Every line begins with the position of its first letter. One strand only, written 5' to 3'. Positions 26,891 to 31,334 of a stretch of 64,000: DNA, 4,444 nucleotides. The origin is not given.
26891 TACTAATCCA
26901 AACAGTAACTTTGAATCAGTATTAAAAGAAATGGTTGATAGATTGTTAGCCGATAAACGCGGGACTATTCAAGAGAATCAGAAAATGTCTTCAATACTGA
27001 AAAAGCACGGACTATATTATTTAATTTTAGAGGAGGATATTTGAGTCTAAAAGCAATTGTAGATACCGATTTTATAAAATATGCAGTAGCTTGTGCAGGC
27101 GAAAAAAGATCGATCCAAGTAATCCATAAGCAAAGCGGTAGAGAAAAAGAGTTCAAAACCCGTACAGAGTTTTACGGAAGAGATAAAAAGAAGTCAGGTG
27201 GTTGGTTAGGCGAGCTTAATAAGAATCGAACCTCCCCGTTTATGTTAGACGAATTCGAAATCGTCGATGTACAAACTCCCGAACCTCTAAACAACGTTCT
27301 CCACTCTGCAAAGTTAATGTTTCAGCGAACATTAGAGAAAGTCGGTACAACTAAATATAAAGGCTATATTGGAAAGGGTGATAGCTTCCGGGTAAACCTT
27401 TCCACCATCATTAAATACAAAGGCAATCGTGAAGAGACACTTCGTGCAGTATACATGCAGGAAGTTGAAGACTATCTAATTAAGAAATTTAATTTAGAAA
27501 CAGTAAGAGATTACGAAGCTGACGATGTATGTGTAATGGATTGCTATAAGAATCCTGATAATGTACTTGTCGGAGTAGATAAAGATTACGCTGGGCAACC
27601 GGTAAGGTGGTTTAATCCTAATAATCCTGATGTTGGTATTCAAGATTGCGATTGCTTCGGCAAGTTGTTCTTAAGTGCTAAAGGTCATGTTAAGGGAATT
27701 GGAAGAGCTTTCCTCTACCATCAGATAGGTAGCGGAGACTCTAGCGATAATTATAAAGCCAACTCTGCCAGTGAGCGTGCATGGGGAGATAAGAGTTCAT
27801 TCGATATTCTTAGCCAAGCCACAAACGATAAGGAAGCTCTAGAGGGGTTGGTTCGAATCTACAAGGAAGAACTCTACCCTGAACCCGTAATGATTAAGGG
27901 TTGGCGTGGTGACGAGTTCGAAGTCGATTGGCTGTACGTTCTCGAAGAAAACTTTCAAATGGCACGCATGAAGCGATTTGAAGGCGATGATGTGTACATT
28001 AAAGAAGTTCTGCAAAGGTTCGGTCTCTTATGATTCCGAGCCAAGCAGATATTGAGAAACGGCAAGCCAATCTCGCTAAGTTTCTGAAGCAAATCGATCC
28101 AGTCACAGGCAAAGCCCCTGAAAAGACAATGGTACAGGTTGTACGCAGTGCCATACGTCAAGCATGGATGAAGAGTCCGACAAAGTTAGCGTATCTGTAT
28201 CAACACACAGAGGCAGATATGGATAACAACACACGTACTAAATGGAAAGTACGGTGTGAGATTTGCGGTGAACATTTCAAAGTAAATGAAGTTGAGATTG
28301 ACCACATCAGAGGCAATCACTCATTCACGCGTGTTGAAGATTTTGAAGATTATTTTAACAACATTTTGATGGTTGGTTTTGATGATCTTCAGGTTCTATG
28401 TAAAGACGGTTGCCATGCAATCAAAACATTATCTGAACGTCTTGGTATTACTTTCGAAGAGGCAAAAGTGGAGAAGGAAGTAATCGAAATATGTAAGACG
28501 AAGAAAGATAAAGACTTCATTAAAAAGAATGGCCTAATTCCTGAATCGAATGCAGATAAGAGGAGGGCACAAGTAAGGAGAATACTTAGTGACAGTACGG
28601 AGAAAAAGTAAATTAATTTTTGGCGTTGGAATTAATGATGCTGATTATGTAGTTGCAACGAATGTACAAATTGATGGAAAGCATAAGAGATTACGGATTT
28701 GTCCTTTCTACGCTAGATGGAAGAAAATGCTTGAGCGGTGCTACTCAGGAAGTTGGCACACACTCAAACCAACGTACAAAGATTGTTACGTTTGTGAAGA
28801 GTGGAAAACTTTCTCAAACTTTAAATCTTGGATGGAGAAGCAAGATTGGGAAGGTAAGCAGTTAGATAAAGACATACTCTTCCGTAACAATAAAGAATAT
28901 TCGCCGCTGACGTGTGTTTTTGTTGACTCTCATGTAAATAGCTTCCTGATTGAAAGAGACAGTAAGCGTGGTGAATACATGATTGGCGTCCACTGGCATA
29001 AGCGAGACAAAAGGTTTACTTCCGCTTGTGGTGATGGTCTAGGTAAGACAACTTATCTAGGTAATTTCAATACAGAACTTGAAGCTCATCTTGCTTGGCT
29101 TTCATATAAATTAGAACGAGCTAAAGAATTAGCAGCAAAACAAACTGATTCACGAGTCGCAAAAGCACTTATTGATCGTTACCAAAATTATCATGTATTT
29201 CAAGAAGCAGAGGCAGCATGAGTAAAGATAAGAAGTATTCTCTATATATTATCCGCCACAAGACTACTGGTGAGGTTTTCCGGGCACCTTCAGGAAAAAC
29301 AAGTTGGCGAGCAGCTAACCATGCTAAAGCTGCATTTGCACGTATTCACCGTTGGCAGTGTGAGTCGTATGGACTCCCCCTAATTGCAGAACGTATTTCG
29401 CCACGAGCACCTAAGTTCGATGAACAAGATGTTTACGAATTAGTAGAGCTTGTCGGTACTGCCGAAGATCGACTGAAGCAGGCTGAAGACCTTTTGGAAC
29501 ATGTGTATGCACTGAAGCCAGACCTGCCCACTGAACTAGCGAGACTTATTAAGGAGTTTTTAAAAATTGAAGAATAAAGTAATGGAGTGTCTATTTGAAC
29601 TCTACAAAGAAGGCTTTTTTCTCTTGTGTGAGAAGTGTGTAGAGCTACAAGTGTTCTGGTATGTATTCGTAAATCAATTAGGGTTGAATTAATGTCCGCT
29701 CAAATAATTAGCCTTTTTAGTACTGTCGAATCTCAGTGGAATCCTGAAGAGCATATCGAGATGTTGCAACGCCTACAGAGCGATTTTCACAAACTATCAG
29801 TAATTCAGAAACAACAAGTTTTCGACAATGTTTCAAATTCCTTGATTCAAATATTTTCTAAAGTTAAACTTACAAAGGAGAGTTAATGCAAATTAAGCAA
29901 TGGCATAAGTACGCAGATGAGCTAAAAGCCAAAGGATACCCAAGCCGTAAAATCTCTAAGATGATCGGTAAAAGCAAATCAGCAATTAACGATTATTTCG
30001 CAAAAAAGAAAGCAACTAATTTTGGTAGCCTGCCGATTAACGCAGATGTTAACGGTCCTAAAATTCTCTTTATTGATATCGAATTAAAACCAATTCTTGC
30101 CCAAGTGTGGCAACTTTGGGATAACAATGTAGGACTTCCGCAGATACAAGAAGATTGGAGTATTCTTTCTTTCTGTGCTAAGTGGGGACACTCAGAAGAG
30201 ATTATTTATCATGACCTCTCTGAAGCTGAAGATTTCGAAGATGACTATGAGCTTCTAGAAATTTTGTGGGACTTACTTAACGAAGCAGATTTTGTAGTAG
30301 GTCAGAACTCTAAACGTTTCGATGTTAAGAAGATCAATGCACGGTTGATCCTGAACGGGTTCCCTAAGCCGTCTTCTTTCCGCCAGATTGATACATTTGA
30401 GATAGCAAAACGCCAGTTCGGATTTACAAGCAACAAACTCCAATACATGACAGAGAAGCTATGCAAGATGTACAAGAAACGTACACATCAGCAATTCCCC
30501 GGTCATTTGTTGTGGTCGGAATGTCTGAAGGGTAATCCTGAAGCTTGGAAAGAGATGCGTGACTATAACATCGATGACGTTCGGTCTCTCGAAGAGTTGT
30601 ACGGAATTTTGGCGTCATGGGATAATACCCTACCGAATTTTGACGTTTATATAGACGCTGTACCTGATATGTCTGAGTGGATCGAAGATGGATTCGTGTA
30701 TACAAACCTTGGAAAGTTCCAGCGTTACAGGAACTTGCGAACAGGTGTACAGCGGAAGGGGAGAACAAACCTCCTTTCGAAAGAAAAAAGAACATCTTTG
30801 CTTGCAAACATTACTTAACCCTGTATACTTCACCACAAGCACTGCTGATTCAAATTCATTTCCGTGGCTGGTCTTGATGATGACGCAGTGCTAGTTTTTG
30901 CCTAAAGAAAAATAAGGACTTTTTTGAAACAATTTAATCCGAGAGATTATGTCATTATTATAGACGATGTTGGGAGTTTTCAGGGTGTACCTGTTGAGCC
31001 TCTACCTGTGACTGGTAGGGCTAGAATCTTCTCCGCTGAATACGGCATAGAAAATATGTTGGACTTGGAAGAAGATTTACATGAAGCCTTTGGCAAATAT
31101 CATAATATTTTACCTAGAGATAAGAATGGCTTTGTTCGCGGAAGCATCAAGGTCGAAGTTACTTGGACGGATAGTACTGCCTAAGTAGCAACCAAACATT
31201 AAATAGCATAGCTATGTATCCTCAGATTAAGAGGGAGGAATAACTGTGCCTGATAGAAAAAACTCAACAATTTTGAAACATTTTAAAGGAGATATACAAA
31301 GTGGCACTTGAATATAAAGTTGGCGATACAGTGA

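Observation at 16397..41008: Conserved ~26-nt motif (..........-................) repeated 6-7 times in front of plus-strand genes: candidate phage-specific promoter or regulator site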

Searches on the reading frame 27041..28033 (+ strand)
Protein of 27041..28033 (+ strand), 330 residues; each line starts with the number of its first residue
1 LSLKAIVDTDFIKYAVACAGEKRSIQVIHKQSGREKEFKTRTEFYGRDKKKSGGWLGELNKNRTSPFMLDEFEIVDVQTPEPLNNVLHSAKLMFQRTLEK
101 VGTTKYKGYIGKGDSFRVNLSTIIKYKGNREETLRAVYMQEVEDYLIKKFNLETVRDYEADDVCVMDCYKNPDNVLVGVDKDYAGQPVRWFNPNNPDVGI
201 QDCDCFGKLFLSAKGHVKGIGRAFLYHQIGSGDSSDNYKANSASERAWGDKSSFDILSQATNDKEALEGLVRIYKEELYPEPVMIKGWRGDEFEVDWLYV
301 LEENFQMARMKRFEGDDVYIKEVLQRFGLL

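Call 9: search_protein_families(library=phrogs, proteins=[window:27041-28033:+], max_evalue=0.00001)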
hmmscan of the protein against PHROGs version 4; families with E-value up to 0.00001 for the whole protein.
window:27041-28033:+ (330 aa): 1 family
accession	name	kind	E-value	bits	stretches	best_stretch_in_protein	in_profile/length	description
phrog_107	-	DNA, RNA and nucleotide metabolism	3.7e-43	149.5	1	5-327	122-376/542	exonuclease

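Call 24: find_homologous_proteins(query=window:27041-28033:+, max_evalue=1e-20)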
Query window:27041-28033:+ (330 aa): 660 proteins with E <= 1e-20 among 1690 candidates; the best 120 are listed.
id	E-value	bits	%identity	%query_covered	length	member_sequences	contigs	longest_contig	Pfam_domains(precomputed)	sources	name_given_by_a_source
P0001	1.5e-223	759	100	100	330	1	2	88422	-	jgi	jgi:hypothetical protein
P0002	1.3e-131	457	61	99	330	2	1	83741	-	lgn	-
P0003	9.2e-130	451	62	98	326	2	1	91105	-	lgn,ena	-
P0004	1.9e-127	443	58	98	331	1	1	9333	-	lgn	-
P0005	1.8e-126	440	58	99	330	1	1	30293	-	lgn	-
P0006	2.3e-125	436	57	98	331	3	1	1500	-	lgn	-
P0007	8.1e-125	435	57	99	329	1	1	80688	-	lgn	-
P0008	1.7e-124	434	57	98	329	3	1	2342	-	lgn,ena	-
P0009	1.3e-123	431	57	99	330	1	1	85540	-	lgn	-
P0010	4.0e-122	426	58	96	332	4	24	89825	-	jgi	jgi:hypothetical protein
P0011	1.1e-121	424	57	99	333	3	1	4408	-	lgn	-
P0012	6.6e-121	422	56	98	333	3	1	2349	-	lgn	-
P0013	8.3e-121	421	58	99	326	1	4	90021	-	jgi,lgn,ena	-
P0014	2.1e-120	420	56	98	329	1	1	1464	-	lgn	-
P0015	3.1e-120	420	56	99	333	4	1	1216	-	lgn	-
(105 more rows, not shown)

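Call 25: find_encoding_contigs(protein=P0002, flank=10000, max_places=1)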
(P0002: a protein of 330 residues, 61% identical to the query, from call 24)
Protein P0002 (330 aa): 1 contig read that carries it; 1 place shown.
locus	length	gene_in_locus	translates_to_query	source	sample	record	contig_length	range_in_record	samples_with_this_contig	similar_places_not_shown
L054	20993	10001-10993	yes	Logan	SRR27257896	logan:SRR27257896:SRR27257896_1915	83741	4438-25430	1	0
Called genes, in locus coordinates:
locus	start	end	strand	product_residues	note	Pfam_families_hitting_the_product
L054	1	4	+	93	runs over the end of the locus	-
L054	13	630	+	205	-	-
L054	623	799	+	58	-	-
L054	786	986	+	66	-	-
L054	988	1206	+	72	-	-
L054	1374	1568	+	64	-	-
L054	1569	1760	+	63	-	-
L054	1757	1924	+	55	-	-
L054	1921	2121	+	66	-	-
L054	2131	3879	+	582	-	PF13155:Toprim_2 (weak), PF03796:DnaB_C, PF13481:AAA_25 (weak)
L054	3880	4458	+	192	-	PF07463:NUMOD4, PF13392:HNH_3 (faint)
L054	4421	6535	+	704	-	PF00476:DNA_pol_A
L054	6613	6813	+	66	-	-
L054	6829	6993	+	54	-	-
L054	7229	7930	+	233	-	-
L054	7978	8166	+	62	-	-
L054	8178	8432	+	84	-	-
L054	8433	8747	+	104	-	-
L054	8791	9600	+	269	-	-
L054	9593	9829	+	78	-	-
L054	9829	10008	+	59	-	-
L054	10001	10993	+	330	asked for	-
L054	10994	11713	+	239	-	-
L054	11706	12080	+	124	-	-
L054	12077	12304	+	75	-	-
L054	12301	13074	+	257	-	PF00149:Metallophos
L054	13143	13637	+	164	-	-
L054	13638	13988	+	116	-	PF09152:DUF1937, PF14359:DUF4406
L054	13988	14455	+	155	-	-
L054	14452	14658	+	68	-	PF00462:Glutaredoxin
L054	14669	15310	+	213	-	PF02511:Thy1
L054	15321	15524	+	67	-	-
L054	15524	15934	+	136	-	-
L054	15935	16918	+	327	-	PF00268:Ribonuc_red_sm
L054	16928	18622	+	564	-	PF00317:Ribonuc_red_lgN, PF02867:Ribonuc_red_lgC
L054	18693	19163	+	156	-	-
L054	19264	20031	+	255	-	-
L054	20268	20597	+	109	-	-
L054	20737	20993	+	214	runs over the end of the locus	-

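Call 26: find_encoding_contigs(protein=P0003, flank=10000, max_places=1)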
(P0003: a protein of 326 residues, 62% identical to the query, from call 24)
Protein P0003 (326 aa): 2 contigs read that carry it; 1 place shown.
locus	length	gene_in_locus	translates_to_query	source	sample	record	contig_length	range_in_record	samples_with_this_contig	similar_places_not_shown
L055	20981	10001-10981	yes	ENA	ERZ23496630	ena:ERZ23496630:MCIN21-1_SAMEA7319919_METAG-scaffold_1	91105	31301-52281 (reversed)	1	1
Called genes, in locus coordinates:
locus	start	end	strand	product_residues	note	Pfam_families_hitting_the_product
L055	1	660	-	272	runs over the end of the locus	PF13793:Pribosyltran_N, PF00156:Pribosyltran, PF14572:Pribosyl_synth (weak)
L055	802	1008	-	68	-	-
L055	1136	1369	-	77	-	-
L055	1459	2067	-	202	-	-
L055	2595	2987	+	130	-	PF25176:DUF7831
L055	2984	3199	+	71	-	-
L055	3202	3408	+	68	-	-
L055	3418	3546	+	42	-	-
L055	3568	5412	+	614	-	PF06745:ATPase (weak), PF13481:AAA_25 (weak)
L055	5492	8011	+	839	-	PF00476:DNA_pol_A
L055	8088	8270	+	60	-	-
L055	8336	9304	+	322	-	-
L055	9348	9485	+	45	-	-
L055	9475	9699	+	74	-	-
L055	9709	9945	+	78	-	-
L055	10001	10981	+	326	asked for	-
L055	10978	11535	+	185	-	-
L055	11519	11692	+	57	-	-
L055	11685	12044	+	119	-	-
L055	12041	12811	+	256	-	PF00149:Metallophos (weak)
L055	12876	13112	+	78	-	-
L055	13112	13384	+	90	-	-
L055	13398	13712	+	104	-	-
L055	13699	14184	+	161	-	-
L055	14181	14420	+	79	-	PF00085:Thioredoxin, PF13098:Thioredoxin_2, PF00462:Glutaredoxin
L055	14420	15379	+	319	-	PF02511:Thy1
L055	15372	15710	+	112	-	-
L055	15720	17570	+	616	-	PF00317:Ribonuc_red_lgN, PF02867:Ribonuc_red_lgC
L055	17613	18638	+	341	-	PF00268:Ribonuc_red_sm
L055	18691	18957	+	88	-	-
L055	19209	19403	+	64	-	-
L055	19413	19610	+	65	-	-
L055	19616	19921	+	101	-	-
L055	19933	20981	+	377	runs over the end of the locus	PF21189:PHA02142, PF09414:RNA_ligase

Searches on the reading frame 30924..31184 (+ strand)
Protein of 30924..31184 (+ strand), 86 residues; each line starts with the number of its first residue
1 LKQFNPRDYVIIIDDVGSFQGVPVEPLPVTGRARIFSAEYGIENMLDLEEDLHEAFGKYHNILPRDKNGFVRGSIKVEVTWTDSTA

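Call 50: search_protein_families(library=phrogs, proteins=[window:30924-31184:+], max_evalue=0.001)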
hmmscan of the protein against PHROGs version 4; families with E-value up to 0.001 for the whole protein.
window:30924-31184:+ (86 aa): 1 family
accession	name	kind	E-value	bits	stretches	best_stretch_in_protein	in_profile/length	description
phrog_11659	-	unknown function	4.5e-10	40.6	1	34-84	5-59/62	-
